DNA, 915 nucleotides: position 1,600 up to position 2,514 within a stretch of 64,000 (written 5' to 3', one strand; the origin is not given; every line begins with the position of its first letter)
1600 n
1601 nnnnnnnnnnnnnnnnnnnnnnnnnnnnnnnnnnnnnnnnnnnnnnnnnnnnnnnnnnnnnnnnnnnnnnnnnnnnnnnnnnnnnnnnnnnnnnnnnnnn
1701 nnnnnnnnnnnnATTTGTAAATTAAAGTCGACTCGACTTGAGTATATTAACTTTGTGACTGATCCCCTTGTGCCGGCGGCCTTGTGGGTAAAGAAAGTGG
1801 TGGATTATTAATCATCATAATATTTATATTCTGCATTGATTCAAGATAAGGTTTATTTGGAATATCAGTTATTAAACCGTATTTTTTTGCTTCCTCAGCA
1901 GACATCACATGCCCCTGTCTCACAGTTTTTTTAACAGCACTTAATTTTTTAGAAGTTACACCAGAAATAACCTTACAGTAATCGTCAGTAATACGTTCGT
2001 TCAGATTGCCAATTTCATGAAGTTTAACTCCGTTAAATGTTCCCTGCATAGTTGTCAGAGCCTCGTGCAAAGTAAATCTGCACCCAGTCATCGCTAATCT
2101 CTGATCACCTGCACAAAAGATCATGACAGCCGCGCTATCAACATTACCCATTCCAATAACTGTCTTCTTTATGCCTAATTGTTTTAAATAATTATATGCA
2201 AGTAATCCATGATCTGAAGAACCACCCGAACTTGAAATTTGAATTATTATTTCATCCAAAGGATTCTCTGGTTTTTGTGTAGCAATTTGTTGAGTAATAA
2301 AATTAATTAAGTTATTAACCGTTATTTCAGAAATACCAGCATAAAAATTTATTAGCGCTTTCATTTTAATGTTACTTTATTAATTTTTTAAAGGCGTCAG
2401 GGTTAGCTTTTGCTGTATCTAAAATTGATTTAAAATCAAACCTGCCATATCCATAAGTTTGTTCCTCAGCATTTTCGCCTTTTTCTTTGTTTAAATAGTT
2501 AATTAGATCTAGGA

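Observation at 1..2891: tRNA-Gln-adjacent minus-strand cluster: OLD-like AAA_15 ATPase, ClpP-like protease and two membrane proteins (candidate defence or abortive-infection island)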

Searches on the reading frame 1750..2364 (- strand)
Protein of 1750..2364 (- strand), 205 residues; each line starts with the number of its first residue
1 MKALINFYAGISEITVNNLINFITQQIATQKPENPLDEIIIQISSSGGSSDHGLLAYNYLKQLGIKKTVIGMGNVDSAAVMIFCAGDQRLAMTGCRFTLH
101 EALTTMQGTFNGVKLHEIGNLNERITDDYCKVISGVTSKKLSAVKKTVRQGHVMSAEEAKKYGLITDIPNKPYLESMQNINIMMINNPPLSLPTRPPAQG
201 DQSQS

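Call 10: search_protein_families(library=pfam, proteins=[window:1750-2364:-], max_evalue=1)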
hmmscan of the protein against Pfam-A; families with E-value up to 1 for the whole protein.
window:1750-2364:- (205 aa): 3 families
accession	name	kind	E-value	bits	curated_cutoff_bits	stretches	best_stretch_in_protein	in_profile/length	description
PF00574.28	CLP_protease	-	6.2e-22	78.8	20.2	1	18-168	28-178/182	Clp protease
PF21275.2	Thi_PPkinase_C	-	0.045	14.1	27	1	79-113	19-53/69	Thiamin pyrophosphokinase, substrate-binding domain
PF13466.11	STAS_2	-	0.086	13.5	29.2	1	73-109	37-73/80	STAS domain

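Call 11: search_protein_families(library=padloc, proteins=[window:1750-2364:-], max_evalue=1)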
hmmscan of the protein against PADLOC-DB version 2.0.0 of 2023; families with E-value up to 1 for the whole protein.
window:1750-2364:- (205 aa): 0 families

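Call 12: search_protein_families(library=ncbifam, proteins=[window:1750-2364:-], max_evalue=1)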
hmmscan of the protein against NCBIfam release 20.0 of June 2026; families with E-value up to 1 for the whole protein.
window:1750-2364:- (205 aa): 15 families
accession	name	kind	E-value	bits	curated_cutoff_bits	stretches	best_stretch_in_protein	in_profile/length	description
NF009205.0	PRK12553.1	subfamily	4.9e-20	72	228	1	19-168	50-201/211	ATP-dependent Clp protease proteolytic subunit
NF011089.0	PRK14512.1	equivalog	4.5e-17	62.5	251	1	21-169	43-191/200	ATP-dependent Clp protease proteolytic subunit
NF001368.0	PRK00277.1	subfamily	5.3e-16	59.1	249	1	18-170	44-196/203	ATP-dependent Clp protease proteolytic subunit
NF045542.1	Clp_rel_HeadMat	equivalog_domain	1.7e-14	54.1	120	1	25-167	21-164/165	head maturation protease, ClpP-related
TIGR00493.1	clpP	equivalog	5.2e-14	52.4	308.6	1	18-168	39-189/192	ATP-dependent Clp endopeptidase proteolytic subunit ClpP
NF011091.0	PRK14514.1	equivalog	1.7e-12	47.4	361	1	21-169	69-217/221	ATP-dependent Clp endopeptidase proteolytic subunit ClpP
NF009203.0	PRK12551.1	equivalog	4.3e-12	46.2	359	1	13-171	32-190/196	ATP-dependent Clp protease proteolytic subunit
NF045540.1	scaf_prot_MCP1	exception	9e-11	41.2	475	1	34-171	28-163/652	ClpP-like prohead protease/major capsid protein fusion protein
NF011090.0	PRK14513.1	equivalog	5.1e-09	36.2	347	1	18-168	39-189/201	ATP-dependent Clp protease proteolytic subunit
NF009204.0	PRK12552.1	equivalog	8.7e-05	22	263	1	68-168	111-211/225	ATP-dependent Clp protease proteolytic subunit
TIGR00706.1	SppA_dom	equivalog_domain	0.00055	19.6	155.45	1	23-92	19-90/208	signal peptide peptidase SppA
NF005699.0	PRK07509.1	equivalog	0.014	15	249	1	144-188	164-208/267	crotonase/enoyl-CoA hydratase family protein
NF042431.2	EnCoAhydt_DpgB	equivalog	0.027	14.4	140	0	60-104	64-108/206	enoyl-CoA-hydratase DpgB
NF008745.0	PRK11778.1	equivalog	0.035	13.2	259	1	5-70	102-167/345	protease SohB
TIGR00705.1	SppA_67K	equivalog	0.074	11.4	311.45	0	23-87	337-404/590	signal peptide peptidase SppA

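Call 13: search_protein_families(library=phrogs, proteins=[window:1750-2364:-], max_evalue=1)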
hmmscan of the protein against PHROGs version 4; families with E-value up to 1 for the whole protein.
window:1750-2364:- (205 aa): 12 families
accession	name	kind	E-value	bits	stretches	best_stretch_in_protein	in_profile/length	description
phrog_94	-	head and packaging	1.2e-17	65.6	1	5-169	83-250/622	head maturation protease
phrog_1684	-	head and packaging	2.6e-11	44.5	1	37-170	73-204/284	head maturation protease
phrog_2976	-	head and packaging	4.3e-10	40.9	1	29-174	43-187/394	head maturation protease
phrog_133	-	head and packaging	1.3e-09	38.2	1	35-170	47-180/668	head maturation protease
phrog_33547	-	unknown function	6.3e-09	36.3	1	30-168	23-158/357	-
phrog_53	-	head and packaging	2.4e-08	34.6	1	24-168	105-278/583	head maturation protease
phrog_5410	-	other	0.0008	19.7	1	33-108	52-127/323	ATP-dependent protease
phrog_3348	-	unknown function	0.0026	18.1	1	37-168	68-197/386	-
phrog_1827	-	other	0.012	15.9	1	35-111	51-127/202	ATP-dependent protease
phrog_20705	-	head and packaging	0.023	13.9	1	34-104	208-281/690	virion structural protein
phrog_1305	-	DNA, RNA and nucleotide metabolism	0.098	13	1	88-144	119-172/226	DNA binding protein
phrog_30575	-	unknown function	0.16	12.8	1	25-89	52-112/198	-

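Call 15: find_encoding_contigs(protein=window:1750-2364:-, flank=10000, max_places=10)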
Protein window:1750-2364:- (205 aa): 1 contig read that carries it; 1 place shown.
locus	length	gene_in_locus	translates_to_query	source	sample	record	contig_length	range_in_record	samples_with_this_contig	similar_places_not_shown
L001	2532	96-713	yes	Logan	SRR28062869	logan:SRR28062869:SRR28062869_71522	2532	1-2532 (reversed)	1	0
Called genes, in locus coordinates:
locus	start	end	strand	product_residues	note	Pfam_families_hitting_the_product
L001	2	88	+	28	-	?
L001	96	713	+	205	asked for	PF00574:CLP_protease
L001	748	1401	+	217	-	-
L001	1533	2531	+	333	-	?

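Call 28: find_homologous_proteins(query=window:1750-2364:-)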
Query window:1750-2364:- (205 aa): 677 proteins with E <= 0.001 among 831 candidates; the best 120 are listed.
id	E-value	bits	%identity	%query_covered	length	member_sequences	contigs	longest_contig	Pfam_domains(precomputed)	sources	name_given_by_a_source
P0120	2.4e-130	450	100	100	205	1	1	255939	PF00574.29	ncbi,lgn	ncbi:MAG: ATP-dependent Clp protease proteolytic subunit [Minisyncoccia bacterium]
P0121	4.7e-103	361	80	100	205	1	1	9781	PF00574.29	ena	-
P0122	2.9e-100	352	80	100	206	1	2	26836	PF00574.29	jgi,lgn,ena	-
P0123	9.1e-93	327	73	100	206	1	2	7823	PF00574.29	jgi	jgi:ATP-dependent Clp protease, protease subunit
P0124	3.3e-88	312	76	90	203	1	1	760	PF00574.29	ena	-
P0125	5.5e-85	302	68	99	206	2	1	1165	PF00574.29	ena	-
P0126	5.9e-82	292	65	100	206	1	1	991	PF00574.29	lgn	-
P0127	1.2e-81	291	64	100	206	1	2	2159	PF00574.29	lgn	-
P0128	1.4e-81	291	64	99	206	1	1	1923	PF00574.29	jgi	jgi:ATP-dependent Clp protease, protease subunit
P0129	1.6e-81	290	69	93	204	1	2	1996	PF00574.29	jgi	jgi:ATP-dependent protease ClpP protease subunit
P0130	2.5e-81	290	70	91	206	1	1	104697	PF00574.29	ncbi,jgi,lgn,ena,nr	ncbi:ATP-dependent Clp protease proteolytic subunit [Patescibacteria group bacterium]|nr:ATP-depende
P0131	7.4e-80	285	64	100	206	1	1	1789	PF00574.29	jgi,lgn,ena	-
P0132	1.3e-79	284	68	99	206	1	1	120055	PF00574.29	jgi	jgi:ATP-dependent Clp protease, protease subunit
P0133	7.6e-79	282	68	90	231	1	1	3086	PF00574.29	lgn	-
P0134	7.7e-79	282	67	98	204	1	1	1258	PF00574.29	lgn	-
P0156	1.1e-69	252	59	99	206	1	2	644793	PF00574.29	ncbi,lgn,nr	ncbi:MAG: ATP-dependent Clp protease proteolytic subunit [Candidatus Colwellbacteria bacterium]|nr:A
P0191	9.9e-64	232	59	92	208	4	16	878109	PF00574.29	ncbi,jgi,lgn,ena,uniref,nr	ncbi:TPA: hypothetical protein DHW62_00185 [candidate division WWE3 bacterium]|uniref:ATP-dependent 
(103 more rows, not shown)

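Call 32: find_related_loci(query=A2, collection=metagenome_contigs, flank=6000)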
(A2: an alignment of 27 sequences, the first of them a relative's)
Query A2 (205 aa) in metagenome_contigs; peptide patterns used: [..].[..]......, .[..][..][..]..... (x = any residue, [..] = any of these).
434 stretches matched a pattern; 27 encode a relative of the query (tblastn E <= 1e-3); 27 distinct loci.
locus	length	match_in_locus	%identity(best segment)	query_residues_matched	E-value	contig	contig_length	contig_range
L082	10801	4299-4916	80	1-205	4e-101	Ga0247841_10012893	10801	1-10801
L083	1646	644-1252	64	1-204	6e-87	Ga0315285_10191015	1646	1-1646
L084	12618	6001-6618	65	1-205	3e-80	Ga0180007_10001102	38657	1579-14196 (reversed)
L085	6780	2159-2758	60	1-199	5e-76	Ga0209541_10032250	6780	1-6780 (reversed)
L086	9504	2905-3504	60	1-199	5e-76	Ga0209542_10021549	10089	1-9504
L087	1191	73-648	68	1-188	2e-80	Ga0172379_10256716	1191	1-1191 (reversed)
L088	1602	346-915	56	1-189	8e-77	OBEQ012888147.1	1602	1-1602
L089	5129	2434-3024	57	1-197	4e-73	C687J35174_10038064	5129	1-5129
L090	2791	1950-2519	57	1-189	1e-72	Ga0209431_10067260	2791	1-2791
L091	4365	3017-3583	58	1-188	4e-71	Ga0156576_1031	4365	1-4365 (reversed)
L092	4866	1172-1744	57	1-188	2e-70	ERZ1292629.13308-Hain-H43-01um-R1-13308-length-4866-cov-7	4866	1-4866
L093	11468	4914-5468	58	1-185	4e-68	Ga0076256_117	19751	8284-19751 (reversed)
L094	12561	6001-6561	59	1-188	1e-67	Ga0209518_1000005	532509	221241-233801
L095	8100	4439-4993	56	1-185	1e-67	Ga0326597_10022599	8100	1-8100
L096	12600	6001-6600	57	1-199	4e-66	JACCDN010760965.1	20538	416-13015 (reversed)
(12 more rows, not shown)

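Call 38: search_protein_families(library=pfam, proteins=[L094:3032-5149:+, L094:6627-9308:+, L091:1765-3009:+, L092:1779-4829:+, L095:5050-7590:+, L096:4024-5937:+, L094:5149-5910:+, L082:3856-4293:+, L089:3050-4321:+, L084:5000-5884:+], max_evalue=0.001)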
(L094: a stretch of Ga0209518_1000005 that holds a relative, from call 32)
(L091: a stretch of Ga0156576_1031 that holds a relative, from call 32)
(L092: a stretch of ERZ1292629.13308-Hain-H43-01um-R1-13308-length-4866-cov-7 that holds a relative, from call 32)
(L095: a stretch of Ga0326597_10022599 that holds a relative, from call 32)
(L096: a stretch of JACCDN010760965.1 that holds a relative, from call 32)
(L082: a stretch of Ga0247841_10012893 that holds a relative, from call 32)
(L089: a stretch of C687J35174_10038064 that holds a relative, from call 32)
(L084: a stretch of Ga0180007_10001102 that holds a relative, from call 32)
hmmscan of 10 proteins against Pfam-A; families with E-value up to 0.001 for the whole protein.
L094:3032-5149:+ (706 aa): 1 family
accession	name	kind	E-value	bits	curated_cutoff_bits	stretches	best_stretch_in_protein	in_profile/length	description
PF01555.25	N6_N4_Mtase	-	3e-43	148.8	26.7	1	122-376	2-217/221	DNA methylase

L094:6627-9308:+ (894 aa): 2 families
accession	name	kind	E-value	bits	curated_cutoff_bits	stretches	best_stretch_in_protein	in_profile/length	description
PF04851.21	ResIII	-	1.2e-15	58.2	22.5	1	93-334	8-163/164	Type III restriction enzyme, res subunit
PF19778.5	RE_endonuc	-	0.00052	20.3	23.4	0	762-841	1-78/108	Endonuclease domain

L091:1765-3009:+ (415 aa): 1 family
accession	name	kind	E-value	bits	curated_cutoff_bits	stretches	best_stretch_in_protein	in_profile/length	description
PF01420.25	Methylase_S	-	1.4e-41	142.9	22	2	219-367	1-137/168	Type I restriction modification DNA specificity domain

L092:1779-4829:+ (1017 aa): 5 families
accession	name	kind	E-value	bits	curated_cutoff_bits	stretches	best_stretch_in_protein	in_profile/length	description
PF18766.7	SWI2_SNF2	-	1.4e-72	244.4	26.7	1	284-503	1-212/221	SWI2/SNF2 ATPase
PF11867.13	T1RH-like_C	-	1.4e-69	235.4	26.8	1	686-993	6-310/329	Type I restriction enzyme HindI endonuclease subunit-like, C-terminal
PF04313.20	HSDR_N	-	4.4e-36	125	25.1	1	8-217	2-193/198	Type I restriction enzyme R protein N terminus (HSDR_N)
PF22679.2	T1R_D3-like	-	1.1e-22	81.6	27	1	594-665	83-156/158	Type I restriction enzyme subunit R domain 3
PF04851.21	ResIII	-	6.4e-19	68.9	22.5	1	284-447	7-163/164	Type III restriction enzyme, res subunit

L095:5050-7590:+ (847 aa): 2 families
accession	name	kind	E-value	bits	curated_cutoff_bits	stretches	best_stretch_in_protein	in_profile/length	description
PF04851.21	ResIII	-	1.2e-12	48.5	22.5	1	30-269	4-163/164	Type III restriction enzyme, res subunit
PF00270.35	DEAD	-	4.6e-06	26.9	26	1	63-132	16-83/167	DEAD/DEAH box helicase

L096:4024-5937:+ (638 aa): 2 families
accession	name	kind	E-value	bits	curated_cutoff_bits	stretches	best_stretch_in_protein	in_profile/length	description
PF00012.26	HSP70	-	1.6e-240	799.8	20.6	1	4-604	1-598/599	Hsp70 protein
PF06723.19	MreB_Mbl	-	4.5e-14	52.5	27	1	122-371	80-316/327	MreB/Mbl protein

L094:5149-5910:+ (254 aa): 1 family
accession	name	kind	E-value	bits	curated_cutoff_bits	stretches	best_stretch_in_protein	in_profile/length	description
PF12686.12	DUF3800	-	2.1e-15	58.1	21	1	5-209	1-148/149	Protein of unknown function (DUF3800)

L082:3856-4293:+ (146 aa): 1 family
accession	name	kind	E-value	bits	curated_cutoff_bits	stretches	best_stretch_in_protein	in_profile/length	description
PF06044.18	DpnI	-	1.9e-10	41.1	26.7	1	21-140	31-152/183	Dam-replacing family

L089:3050-4321:+ (424 aa): 0 families

L084:5000-5884:+ (295 aa): 0 families

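Call 69: search_protein_families(library=pfam, alignment_id=A6, max_evalue=0.00001)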
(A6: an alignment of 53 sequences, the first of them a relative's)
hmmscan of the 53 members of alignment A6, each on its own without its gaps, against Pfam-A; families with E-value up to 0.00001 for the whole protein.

A. member 1, L082:3217-3849:+ (211 aa): 0 families

B. families by the number of members that match (of 53 scanned): 46 families (the first 25 are shown)
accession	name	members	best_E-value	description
PF01555.25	N6_N4_Mtase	6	1.2e-45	DNA methylase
PF04851.21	ResIII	4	6.4e-19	Type III restriction enzyme, res subunit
PF01420.25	Methylase_S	2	1.4e-41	Type I restriction modification DNA specificity domain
PF12705.13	PDDEXK_1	2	3.4e-16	PD-(D/E)XK nuclease superfamily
PF07883.17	Cupin_2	2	6.1e-14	Cupin domain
PF02498.22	Bro-N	2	1.8e-12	BRO family, N-terminal domain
PF00012.26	HSP70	1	1.6e-240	Hsp70 protein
PF18766.7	SWI2_SNF2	1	1.4e-72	SWI2/SNF2 ATPase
PF11867.13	T1RH-like_C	1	1.4e-69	Type I restriction enzyme HindI endonuclease subunit-like, C-terminal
PF02086.21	MethyltransfD12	1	2.3e-50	D12 class N6 adenine-specific DNA methyltransferase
PF04313.20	HSDR_N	1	4.4e-36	Type I restriction enzyme R protein N terminus (HSDR_N)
PF06071.19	YchF-GTPase_C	1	4.7e-33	Protein of unknown function (DUF933)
PF07693.20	KAP_NTPase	1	2.2e-31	KAP family P-loop domain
PF01370.27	Epimerase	1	2.1e-30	NAD dependent epimerase/dehydratase family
PF02371.22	Transposase_20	1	6.2e-26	Transposase IS116/IS110/IS902 family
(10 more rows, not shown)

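Call 82: search_solved_structures(query=A2, max_evalue=0.001, show_alignments=2)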
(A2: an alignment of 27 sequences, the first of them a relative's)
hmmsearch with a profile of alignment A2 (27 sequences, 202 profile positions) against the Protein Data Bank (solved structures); distinct sequences matched with E-value up to 0.001: 105 (the best 60 are shown).
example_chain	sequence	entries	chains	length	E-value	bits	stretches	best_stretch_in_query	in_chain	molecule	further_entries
8r04_A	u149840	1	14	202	2.1e-19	73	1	20-171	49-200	ATP-dependent Clp protease proteolytic subunit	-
6hwm_A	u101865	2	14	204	7.1e-16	61.5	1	19-171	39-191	ATP-dependent Clp protease proteolytic subunit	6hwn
9uxt_A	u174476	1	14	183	2e-15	60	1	4-172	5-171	Clp protease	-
4jcq_A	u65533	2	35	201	2.3e-15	59.9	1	34-171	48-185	ATP-dependent Clp protease proteolytic subunit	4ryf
4jcr_A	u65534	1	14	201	2.7e-15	59.6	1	34-171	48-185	ATP-dependent Clp protease proteolytic subunit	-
8r05_A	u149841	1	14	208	1e-14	57.7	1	17-169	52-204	ATP-dependent Clp protease proteolytic subunit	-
6sfx_A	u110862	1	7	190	1.4e-14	57.3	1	34-171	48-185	ATP-dependent Clp protease proteolytic subunit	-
4jct_A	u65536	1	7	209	2.3e-14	56.6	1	19-175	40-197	ATP-dependent Clp protease proteolytic subunit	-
4ryf_H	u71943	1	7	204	3.3e-14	56.1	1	19-169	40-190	ATP-dependent Clp protease proteolytic subunit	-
6mx2_A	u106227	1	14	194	4.2e-14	55.7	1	23-171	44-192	ATP-dependent Clp protease proteolytic subunit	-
6w9t_A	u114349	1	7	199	6.3e-14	55.1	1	21-171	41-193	ATP-dependent Clp protease proteolytic subunit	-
7kr2_A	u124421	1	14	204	6.5e-14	55.1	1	21-171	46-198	ATP-dependent Clp protease proteolytic subunit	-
6vfs_L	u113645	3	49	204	6.8e-14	55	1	21-171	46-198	ATP-dependent Clp protease proteolytic subunit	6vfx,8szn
5dkp_A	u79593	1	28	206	7e-14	55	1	21-171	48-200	ATP-dependent Clp protease proteolytic subunit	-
9ndj_P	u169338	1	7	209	8.1e-14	54.8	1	34-170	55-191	ATP-dependent Clp protease proteolytic subunit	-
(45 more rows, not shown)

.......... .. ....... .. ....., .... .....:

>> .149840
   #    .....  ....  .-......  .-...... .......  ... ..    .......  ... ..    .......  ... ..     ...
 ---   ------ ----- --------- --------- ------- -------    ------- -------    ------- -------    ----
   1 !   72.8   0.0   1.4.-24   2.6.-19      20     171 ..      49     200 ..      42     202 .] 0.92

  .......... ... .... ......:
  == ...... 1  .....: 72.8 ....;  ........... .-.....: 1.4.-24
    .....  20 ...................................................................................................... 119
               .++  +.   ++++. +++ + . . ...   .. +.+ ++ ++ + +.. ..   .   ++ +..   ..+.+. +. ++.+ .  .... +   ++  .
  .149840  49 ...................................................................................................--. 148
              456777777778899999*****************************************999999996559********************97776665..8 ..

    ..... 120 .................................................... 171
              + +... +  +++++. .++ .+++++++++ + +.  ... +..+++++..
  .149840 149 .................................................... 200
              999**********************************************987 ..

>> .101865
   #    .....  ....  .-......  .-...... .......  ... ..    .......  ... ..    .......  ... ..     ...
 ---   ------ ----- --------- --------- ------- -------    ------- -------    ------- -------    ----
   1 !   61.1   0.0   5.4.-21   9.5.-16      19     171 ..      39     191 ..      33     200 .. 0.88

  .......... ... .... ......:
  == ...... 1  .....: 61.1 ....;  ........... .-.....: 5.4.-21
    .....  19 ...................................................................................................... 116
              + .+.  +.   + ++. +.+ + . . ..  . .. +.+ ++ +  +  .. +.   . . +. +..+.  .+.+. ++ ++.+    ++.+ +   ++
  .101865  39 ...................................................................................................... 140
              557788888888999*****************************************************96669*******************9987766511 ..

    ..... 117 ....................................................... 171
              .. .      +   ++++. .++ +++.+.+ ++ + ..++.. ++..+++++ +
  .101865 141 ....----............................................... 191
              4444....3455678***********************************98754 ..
